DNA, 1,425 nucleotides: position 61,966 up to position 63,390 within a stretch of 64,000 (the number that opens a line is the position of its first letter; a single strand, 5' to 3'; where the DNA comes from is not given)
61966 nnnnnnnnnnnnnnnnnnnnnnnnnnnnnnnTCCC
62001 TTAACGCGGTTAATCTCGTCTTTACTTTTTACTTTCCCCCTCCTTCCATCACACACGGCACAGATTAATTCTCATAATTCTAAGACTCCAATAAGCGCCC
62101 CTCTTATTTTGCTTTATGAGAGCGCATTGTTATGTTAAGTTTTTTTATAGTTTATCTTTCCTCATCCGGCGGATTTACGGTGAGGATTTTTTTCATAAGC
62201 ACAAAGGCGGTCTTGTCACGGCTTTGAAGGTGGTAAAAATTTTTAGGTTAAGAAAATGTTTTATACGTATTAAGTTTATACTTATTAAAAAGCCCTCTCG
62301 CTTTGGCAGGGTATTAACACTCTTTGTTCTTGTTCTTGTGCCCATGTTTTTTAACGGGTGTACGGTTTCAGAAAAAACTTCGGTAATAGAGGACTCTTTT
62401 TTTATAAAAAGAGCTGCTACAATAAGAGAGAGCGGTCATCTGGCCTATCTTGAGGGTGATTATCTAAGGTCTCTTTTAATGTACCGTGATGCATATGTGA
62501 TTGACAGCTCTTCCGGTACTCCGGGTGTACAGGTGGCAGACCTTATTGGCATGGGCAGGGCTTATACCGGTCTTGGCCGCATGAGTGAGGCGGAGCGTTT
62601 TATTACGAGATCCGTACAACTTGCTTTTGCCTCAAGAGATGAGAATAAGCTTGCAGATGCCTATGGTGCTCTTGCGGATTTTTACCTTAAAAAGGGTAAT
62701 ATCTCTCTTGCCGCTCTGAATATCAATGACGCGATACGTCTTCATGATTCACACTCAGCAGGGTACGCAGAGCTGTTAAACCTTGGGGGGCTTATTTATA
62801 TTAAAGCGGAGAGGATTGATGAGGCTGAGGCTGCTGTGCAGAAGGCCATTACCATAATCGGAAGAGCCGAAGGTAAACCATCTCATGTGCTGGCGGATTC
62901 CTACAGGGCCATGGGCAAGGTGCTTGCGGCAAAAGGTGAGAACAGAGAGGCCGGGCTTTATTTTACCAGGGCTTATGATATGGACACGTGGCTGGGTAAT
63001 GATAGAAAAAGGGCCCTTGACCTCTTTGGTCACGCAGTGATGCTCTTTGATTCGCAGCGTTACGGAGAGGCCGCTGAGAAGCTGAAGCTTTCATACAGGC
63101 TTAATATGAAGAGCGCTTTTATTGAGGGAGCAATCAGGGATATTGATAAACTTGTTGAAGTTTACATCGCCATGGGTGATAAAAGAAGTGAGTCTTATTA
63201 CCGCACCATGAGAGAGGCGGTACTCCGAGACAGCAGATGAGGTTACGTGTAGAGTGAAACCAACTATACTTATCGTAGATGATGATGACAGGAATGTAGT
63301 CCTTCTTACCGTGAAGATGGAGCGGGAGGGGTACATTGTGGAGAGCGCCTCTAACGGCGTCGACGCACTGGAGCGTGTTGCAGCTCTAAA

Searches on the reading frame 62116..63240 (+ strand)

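Call 10: search_protein_families(library=pfam, proteins=[window:62116-63240:+], max_evalue=0.001)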
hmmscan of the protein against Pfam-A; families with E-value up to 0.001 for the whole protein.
window:62116-63240:+ (374 aa): 7 families
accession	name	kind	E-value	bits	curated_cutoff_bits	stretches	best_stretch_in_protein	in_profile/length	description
PF13424.12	TPR_12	-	1.2e-12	48.3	30.1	1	220-290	5-75/77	Tetratricopeptide repeat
PF13181.12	TPR_8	-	4.9e-10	39.2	25.7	0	221-247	4-30/34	Tetratricopeptide repeat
PF07719.23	TPR_2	-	8.3e-10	38.5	27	0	225-246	8-29/34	Tetratricopeptide repeat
PF17874.7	TPR_MalT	-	1.7e-07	31.3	45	1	143-286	43-187/336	MalT-like TPR region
PF00515.34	TPR_1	-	0.00017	21.7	27.8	0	225-247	8-30/34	Tetratricopeptide repeat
PF13176.12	TPR_7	-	0.00062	20.1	27.9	0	143-170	2-29/36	Tetratricopeptide repeat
PF12895.13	ANAPC3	-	0.00078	20.1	27.2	0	180-244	23-82/82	Anaphase-promoting complex, cyclosome, subunit 3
